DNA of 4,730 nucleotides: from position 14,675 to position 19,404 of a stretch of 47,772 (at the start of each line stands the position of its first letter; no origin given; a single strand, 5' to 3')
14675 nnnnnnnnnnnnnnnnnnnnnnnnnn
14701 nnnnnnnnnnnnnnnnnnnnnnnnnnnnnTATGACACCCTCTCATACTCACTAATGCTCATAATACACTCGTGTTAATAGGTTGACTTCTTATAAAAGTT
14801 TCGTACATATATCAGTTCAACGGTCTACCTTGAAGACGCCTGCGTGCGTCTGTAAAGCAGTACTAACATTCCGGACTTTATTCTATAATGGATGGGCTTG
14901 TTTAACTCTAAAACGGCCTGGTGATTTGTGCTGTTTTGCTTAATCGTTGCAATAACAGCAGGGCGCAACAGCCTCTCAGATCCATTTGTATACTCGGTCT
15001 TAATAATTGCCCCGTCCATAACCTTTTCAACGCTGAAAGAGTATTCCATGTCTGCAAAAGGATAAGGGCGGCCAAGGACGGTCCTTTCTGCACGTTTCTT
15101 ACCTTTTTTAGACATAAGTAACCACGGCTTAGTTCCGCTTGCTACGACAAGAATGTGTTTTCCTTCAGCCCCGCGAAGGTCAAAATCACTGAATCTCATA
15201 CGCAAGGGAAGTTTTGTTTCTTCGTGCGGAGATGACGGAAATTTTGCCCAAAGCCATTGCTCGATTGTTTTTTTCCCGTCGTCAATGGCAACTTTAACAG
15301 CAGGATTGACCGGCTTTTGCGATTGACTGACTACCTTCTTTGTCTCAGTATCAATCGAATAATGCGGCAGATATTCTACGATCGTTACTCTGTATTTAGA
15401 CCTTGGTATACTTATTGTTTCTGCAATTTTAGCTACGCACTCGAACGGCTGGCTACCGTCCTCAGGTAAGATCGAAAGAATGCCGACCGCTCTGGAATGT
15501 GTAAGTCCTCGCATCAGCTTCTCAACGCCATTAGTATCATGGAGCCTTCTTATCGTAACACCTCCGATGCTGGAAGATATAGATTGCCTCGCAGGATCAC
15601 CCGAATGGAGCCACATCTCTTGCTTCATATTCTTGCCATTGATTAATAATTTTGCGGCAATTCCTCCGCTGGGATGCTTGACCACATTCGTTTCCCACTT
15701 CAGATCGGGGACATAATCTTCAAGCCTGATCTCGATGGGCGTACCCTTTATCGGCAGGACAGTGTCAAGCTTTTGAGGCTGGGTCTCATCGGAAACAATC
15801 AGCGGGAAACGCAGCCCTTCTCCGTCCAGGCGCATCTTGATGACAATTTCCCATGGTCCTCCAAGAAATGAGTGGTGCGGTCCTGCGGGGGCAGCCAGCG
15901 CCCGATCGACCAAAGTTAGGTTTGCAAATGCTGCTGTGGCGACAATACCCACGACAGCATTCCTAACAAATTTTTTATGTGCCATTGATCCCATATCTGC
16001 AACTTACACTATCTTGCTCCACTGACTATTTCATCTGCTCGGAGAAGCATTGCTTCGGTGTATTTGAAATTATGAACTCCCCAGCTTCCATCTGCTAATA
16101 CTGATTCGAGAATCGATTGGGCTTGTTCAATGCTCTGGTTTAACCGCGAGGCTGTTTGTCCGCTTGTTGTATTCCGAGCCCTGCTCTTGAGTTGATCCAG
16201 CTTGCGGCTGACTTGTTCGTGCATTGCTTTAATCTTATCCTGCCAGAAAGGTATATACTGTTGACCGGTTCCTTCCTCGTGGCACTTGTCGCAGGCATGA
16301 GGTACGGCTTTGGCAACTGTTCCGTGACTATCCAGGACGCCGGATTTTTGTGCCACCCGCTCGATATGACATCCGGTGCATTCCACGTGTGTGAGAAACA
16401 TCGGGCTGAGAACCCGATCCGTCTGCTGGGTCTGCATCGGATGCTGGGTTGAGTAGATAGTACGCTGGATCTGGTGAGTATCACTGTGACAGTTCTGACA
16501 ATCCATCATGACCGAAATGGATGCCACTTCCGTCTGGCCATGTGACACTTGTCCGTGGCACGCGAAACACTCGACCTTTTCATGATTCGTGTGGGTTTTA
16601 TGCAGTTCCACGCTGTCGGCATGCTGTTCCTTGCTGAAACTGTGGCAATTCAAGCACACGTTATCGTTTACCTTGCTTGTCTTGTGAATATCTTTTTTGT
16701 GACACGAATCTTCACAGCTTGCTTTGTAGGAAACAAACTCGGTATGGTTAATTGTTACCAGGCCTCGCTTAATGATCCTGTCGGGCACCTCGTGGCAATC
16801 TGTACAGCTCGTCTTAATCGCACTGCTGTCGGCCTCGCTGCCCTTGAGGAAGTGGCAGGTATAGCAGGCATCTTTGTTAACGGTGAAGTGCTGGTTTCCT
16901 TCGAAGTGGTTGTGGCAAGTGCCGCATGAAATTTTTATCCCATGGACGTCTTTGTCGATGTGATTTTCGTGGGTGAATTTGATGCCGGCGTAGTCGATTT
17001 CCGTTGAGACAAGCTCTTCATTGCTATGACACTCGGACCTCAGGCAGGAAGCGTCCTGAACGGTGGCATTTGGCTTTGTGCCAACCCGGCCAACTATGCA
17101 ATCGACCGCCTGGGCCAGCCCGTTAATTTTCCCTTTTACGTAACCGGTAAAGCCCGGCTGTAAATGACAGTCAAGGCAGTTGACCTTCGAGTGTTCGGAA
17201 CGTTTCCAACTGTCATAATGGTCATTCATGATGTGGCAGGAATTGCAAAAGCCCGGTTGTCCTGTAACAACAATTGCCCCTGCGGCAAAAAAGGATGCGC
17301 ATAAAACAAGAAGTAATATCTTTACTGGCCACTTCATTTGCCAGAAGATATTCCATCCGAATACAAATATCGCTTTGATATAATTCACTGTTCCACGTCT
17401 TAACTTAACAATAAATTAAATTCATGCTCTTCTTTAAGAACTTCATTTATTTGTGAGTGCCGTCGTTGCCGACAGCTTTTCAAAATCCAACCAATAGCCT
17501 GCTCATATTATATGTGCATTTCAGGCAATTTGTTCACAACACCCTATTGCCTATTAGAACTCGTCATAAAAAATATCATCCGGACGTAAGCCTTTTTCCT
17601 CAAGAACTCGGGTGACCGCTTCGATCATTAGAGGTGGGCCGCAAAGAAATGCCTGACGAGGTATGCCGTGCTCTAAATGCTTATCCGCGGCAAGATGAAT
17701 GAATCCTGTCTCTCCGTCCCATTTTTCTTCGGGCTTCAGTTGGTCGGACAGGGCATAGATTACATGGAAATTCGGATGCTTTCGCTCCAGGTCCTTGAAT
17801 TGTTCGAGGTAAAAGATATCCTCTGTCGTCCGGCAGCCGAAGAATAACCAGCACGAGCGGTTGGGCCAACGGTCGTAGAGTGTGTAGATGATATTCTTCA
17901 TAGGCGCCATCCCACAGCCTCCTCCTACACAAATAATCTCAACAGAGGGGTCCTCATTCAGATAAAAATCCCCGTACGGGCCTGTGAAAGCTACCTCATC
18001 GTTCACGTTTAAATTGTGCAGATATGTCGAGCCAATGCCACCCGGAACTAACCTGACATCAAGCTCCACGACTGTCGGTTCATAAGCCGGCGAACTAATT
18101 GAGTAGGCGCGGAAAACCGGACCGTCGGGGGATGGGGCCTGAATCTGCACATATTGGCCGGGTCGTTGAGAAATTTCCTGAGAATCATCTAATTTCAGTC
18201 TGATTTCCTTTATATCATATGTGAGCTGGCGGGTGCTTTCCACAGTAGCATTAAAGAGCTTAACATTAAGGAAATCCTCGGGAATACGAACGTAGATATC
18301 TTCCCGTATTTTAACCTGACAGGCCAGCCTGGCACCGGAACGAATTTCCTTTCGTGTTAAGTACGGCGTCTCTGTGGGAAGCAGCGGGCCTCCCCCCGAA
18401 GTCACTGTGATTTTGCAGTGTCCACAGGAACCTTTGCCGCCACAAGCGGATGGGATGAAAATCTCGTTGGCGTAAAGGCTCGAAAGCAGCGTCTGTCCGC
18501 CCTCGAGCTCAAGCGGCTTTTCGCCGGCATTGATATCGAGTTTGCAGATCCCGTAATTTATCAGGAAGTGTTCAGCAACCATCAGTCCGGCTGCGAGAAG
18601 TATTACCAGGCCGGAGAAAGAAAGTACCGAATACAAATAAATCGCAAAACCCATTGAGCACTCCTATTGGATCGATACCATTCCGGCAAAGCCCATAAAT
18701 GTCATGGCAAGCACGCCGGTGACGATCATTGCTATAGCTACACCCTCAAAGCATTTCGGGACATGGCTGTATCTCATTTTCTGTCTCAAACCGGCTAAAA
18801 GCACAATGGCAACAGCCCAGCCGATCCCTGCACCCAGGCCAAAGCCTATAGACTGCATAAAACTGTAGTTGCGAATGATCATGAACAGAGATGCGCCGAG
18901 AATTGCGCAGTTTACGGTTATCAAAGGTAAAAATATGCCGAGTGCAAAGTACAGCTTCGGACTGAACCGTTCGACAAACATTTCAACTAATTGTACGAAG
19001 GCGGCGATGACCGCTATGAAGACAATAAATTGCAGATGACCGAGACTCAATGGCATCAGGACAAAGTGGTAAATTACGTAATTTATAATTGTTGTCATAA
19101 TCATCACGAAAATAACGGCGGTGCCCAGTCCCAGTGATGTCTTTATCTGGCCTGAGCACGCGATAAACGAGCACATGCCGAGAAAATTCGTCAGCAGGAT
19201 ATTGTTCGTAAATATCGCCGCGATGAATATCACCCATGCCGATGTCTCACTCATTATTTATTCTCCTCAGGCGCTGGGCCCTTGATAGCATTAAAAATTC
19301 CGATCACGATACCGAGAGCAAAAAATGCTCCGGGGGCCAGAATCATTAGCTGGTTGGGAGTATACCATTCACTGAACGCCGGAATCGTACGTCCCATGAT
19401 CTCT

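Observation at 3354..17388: Ten-gene, single-strand multiheme cytochrome / NHL-propeller / beta-barrel cluster: candidate non-canonical extracellular electron transfer machine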

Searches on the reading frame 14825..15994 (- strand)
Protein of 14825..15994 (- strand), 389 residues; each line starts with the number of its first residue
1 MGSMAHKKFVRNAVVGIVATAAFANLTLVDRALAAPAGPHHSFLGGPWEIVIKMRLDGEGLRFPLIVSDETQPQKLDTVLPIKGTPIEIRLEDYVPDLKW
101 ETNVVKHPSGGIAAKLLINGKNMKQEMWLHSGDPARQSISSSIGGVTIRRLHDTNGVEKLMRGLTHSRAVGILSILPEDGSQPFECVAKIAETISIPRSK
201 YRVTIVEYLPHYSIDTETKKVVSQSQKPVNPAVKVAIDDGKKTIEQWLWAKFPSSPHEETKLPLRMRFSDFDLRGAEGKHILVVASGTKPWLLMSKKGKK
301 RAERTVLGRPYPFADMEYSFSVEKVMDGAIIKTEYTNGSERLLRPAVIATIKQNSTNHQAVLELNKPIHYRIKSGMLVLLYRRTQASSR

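Call 4: search_protein_families(library=pfam, proteins=[window:14825-15994:-], max_evalue=0.01)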
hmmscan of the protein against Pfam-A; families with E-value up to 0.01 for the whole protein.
window:14825-15994:- (389 aa): 0 families

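Call 5: search_protein_families(library=ncbifam, proteins=[window:14825-15994:-], max_evalue=0.01)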
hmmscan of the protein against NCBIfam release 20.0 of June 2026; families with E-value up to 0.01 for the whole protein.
window:14825-15994:- (389 aa): 0 families

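Call 62: search_solved_structures(query=window:14825-15994:-, max_evalue=10)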
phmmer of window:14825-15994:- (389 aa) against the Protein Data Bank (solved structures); distinct sequences matched with E-value up to 10: 1.
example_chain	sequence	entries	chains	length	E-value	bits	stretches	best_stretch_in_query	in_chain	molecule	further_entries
7yl4_A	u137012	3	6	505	1.9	10.7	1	207-246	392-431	GRAM_POS_ANCHORING domain-containing protein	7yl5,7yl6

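Call 71: search_protein_representatives(protein=window:14825-15994:-)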
Query: 389 residues. Proteins with E-value up to 0.001 (for the whole library): 292; up to 1e-10: 119; up to 1e-30: 57. The best 150 are listed.
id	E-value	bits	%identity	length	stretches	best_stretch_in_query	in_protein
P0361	9.2e-146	502.1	59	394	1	13-384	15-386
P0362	2.7e-113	395.3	49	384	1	16-383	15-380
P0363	4.8e-110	384.6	49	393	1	32-385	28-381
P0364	1.4e-103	363.3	46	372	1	26-384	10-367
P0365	9.7e-100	350.7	43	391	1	8-384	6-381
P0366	6.4e-89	315.1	40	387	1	8-386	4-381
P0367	9.4e-89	314.5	41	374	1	41-385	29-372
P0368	9.5e-89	314.5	39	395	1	40-384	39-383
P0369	2.7e-88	313.0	40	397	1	24-385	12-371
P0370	2.9e-87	309.6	41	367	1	33-385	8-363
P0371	1.6e-86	307.2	44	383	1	27-382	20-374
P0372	2.6e-86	306.5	40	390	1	20-385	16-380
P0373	3.0e-86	306.3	40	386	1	15-385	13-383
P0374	1.5e-85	304.0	39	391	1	17-384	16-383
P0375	1.8e-85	303.7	38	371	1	33-383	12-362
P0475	3.5e-11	59.2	26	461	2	203-376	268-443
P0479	1.0e-10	57.7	27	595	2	84-255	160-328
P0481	1.5e-10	57.2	26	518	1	64-339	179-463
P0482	1.8e-10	56.9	30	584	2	178-347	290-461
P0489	9.5e-10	54.5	24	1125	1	21-346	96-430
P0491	2.8e-09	53.0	26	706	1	82-349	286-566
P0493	4.2e-09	52.4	31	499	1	95-260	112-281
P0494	4.6e-09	52.3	23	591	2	87-262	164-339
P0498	1.2e-08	50.9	34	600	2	178-273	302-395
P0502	1.8e-08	50.3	24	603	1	92-351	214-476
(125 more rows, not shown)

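Call 72: search_protein_families(library=pfam, proteins=[P0489, P0491, P0479, P0482, P0494, P0498, P0502, P0481, P0475, P0493], max_evalue=0.001)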
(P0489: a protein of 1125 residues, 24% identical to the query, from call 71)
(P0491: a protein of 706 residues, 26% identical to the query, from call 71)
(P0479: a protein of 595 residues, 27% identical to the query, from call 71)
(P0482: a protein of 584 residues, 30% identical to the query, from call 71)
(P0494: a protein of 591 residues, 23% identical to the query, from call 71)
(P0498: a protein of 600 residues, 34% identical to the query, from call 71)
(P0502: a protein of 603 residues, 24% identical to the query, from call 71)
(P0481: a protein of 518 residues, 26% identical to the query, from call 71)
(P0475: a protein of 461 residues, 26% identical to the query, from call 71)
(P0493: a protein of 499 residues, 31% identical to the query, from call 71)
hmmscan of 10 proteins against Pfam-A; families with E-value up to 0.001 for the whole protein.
P0489 (1125 aa): 2 families
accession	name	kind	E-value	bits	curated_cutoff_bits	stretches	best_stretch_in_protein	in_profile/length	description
PF01578.25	Cytochrom_C_asm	-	4.8e-33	115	29.9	1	887-1086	2-212/212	Cytochrome C assembly protein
PF05140.19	ResB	-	1.8e-24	86.8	24.6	2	444-538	172-270/486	ResB-like family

P0491 (706 aa): 1 family
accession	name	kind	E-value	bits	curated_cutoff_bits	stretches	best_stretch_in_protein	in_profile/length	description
PF05140.19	ResB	-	2e-30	106.5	24.6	3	96-167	5-79/486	ResB-like family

P0479 (595 aa): 1 family
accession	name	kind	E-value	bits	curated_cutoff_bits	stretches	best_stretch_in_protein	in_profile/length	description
PF05140.19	ResB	-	3.7e-23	82.5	24.6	2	465-536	204-271/486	ResB-like family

P0482 (584 aa): 1 family
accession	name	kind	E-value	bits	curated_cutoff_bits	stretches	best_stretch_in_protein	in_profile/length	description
PF05140.19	ResB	-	6.8e-52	177.3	24.6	4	14-89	1-79/486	ResB-like family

P0494 (591 aa): 1 family
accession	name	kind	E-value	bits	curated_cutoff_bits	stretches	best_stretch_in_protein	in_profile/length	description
PF05140.19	ResB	-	9.5e-23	81.2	24.6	2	469-532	205-268/486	ResB-like family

P0498 (600 aa): 1 family
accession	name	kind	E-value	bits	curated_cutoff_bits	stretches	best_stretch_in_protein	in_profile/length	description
PF05140.19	ResB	-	2.3e-47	162.4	24.6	4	32-104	1-76/486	ResB-like family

P0502 (603 aa): 1 family
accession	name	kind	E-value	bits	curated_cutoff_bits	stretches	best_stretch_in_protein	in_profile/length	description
PF05140.19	ResB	-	3.5e-49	168.4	24.6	4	12-87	1-78/486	ResB-like family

P0481 (518 aa): 0 families

P0475 (461 aa): 0 families

P0493 (499 aa): 1 family
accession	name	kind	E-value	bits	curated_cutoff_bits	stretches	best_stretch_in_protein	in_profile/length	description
PF05140.19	ResB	-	1.7e-22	80.3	24.6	3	408-451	223-267/486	ResB-like family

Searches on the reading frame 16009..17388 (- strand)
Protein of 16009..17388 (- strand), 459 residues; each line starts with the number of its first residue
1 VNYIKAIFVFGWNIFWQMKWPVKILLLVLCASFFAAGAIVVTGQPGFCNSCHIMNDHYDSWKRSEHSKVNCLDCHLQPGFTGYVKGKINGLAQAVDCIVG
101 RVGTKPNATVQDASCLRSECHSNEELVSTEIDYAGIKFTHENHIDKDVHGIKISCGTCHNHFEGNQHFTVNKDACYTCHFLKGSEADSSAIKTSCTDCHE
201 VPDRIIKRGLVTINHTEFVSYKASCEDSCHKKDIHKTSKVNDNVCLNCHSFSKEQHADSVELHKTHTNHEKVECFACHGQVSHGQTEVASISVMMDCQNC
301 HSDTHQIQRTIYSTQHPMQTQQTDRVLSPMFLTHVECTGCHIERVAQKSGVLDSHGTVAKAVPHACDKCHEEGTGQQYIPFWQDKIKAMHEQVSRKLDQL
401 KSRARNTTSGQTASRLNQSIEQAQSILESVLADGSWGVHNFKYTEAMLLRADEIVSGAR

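Call 7: search_protein_families(library=pfam, proteins=[window:16009-17388:-], max_evalue=0.001)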
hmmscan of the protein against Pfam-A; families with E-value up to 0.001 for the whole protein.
window:16009-17388:- (459 aa): 4 families
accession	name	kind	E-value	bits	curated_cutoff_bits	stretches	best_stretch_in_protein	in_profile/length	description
PF14537.11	Cytochrom_c3_2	-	3.1e-10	40.8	25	1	173-250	7-79/79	Cytochrome c3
PF03264.19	Cytochrom_NNT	-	2.7e-09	37.4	24.1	1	28-111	19-108/174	NapC/NirT cytochrome c family, N-terminal region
PF14522.11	Cytochrome_C7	-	2.8e-07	30.7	24.8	1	293-371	12-67/67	Cytochrome c7 and related cytochrome c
PF22113.1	Mtrc-MtrF_II-IV_dom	-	3.4e-07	30.4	30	1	222-374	6-167/176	Outer membrane cytochrome MtrC/MtrF-like, domains II/IV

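Call 36: search_protein_families(library=ncbifam, proteins=[window:16009-17388:-], max_evalue=0.00001)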
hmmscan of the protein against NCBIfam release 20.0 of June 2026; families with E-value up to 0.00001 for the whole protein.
window:16009-17388:- (459 aa): 3 families
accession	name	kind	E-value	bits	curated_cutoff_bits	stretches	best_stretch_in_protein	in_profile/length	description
TIGR03153.1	cytochr_NrfH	equivalog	1e-15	58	134.2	1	26-161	8-135/138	cytochrome c nitrite reductase small subunit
NF011606.0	PRK15032.1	equivalog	4.9e-06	25.9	455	1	34-91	34-97/390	pentaheme c-type cytochrome TorC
TIGR03508.1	decahem_SO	subfamily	9.2e-06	25.3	192.2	0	41-75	66-101/258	DmsE family decaheme c-type cytochrome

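Call 77: search_solved_structures(query=window:16009-17388:-, max_evalue=0.1)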
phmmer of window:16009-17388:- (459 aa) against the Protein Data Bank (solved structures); distinct sequences matched with E-value up to 0.1: 3.
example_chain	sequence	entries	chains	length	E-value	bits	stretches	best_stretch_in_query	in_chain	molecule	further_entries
6i5b_A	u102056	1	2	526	9.3e-07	31.3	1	243-453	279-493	Uncharacterized protein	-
2j7a_C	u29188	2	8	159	1.2e-06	30.9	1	36-82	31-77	CYTOCHROME C QUINOL DEHYDROGENASE NRFH | NAPC/NIRT CYTOCHROME C FAMILY PROTEIN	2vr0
4rkm_A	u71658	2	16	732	1.2e-05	27.6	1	379-456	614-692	MccA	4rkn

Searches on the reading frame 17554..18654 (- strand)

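Call 7: search_protein_families(library=pfam, proteins=[window:17554-18654:-], max_evalue=0.001)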
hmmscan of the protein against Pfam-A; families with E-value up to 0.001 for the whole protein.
window:17554-18654:- (366 aa): 3 families
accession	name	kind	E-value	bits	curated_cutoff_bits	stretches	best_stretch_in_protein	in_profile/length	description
PF00175.26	NAD_binding_1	-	1.9e-20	74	22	1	243-348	2-108/109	Oxidoreductase NAD-binding domain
PF00970.30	FAD_binding_6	-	6.1e-16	59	21.1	1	136-231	2-99/99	Oxidoreductase FAD-binding domain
PF00111.32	Fer2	-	5.3e-11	42.7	21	1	48-116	10-76/77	2Fe-2S iron-sulfur cluster binding domain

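Call 36: search_protein_families(library=ncbifam, proteins=[window:17554-18654:-], max_evalue=0.00001)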
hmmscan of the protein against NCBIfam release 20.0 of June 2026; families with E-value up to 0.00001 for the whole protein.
window:17554-18654:- (366 aa): 25 families
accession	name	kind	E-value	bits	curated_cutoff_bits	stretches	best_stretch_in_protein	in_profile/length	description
TIGR01941.1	nqrF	equivalog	1.8e-84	284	295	2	9-175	4-171/405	NADH:ubiquinone reductase (Na(+)-transporting) subunit F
NF040810.1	BenC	equivalog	9.7e-46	156.4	430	1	50-366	17-330/333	benzoate 1,2-dioxygenase electron transfer component BenC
NF045803.1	MethMoxFADbindMmoC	equivalog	3.6e-43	147.7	500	1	51-366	19-340/343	aromatic/alkene monooxygenase hydroxylase FAD-binding subunit MmoC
NF008822.0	PRK11872.1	equivalog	1.5e-32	112.9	402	1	54-366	23-335/341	anthranilate 1,2-dioxygenase electron transfer component AntC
NF007964.0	PRK10684.1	equivalog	8.6e-31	107.1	383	2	137-366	13-237/333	NADH oxidoreductase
NF058606.1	GlBtMonoRdsGbcB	equivalog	4.1e-30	104.9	500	1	145-356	25-237/362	glycine betaine monooxygenase reductase subunit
NF009805.0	PRK13289.1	equivalog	4.1e-25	88.5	432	1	140-366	161-392/399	NO-inducible flavohemoprotein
TIGR02160.1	PA_CoA_Oxy5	hypoth_equivalog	1.5e-24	86.5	420.8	1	137-366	5-241/352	1,2-phenylacetyl-CoA epoxidase subunit PaaE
NF005963.0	PRK08051.1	equivalog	5.7e-23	81.4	230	1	135-366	5-230/233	NAD(P)H-flavin reductase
NF006220.0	PRK08345.1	subfamily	3.8e-21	75.6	395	1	135-362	12-247/294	cytochrome-c3 hydrogenase subunit gamma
NF040830.1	sulfhyd_ShyC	equivalog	9.3e-17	61.1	600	1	134-362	7-241/288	NAD(P)-dependent hydrogenase/sulfhydrogenase 2 subunit gamma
TIGR02911.1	sulfite_red_B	equivalog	2.3e-16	59.7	288.6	1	158-363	26-221/261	anaerobic sulfite reductase subunit AsrB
NF058510.1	bifunc_CpcD_PetH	exception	2.3e-16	59.5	635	1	206-308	219-330/405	bifunctional rod-capping linker CpcD/ferredoxin--NADP reductase PetH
NF045929.1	FNRPetHCyano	equivalog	4e-16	58.8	600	1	206-307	223-335/411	ferredoxin--NADP reductase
NF004317.0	PRK05713.1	equivalog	6.4e-15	55.2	338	1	40-364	3-306/312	iron-sulfur-binding ferredoxin reductase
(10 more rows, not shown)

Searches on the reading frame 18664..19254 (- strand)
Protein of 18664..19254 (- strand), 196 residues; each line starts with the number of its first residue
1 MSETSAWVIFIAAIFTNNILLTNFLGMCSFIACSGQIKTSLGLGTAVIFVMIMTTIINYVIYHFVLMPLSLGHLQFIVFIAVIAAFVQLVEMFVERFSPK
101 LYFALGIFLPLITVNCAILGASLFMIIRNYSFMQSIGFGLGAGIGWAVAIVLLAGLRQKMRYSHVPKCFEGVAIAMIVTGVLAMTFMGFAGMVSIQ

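Call 7: search_protein_families(library=pfam, proteins=[window:18664-19254:-], max_evalue=0.001)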
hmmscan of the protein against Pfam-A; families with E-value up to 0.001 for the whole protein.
window:18664-19254:- (196 aa): 1 family
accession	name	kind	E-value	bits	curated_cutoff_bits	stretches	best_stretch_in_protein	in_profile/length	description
PF02508.19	Rnf-Nqr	-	3.8e-54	183.8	23.8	1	8-192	3-173/174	Rnf-Nqr subunit, membrane protein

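Call 36: search_protein_families(library=ncbifam, proteins=[window:18664-19254:-], max_evalue=0.00001)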
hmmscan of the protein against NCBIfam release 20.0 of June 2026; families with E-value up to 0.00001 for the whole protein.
window:18664-19254:- (196 aa): 11 families
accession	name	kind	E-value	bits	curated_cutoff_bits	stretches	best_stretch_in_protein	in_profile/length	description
TIGR01940.1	nqrE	equivalog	1.5e-67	227.9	247.55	1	9-192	6-199/200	NADH:ubiquinone reductase (Na(+)-transporting) subunit E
TIGR01943.1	rnfA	subfamily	1.8e-64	217.7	229.3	1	6-193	3-190/190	RnfABCDGE type electron transport complex subunit A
NF002200.0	PRK01061.1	equivalog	6.4e-62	209.4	351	1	8-192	13-209/250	Na(+)-translocating NADH-quinone reductase subunit E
NF003481.0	PRK05151.1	equivalog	2.9e-56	190.7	240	1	8-194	6-192/193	electron transport complex subunit RsxA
NF041835.1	rnfA_Methano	equivalog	2.4e-54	184.7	300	1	1-193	1-193/195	Rnf electron transport complex subunit RnfA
NF009108.0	PRK12456.1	equivalog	1.2e-51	175.7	398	1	5-192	4-197/199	Na(+)-translocating NADH-quinone reductase subunit E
NF009070.0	PRK12405.1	subfamily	6e-25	87.8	184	1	7-158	5-150/231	electron transport complex subunit RsxE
TIGR01948.1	rnfE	subfamily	9.7e-24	84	213.4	1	9-160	3-148/196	RnfABCDGE type electron transport complex subunit E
NF041839.1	rnfE_Methano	equivalog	6.3e-20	71.9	350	1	7-177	3-166/203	Rnf electron transport complex subunit RnfE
NF006777.0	PRK09292.1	equivalog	7.9e-16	58.4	235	1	8-158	9-153/209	NADH:ubiquinone reductase (Na(+)-transporting) subunit D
TIGR01939.1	nqrD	equivalog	7.8e-14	52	244.85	1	5-159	5-153/207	NADH:ubiquinone reductase (Na(+)-transporting) subunit D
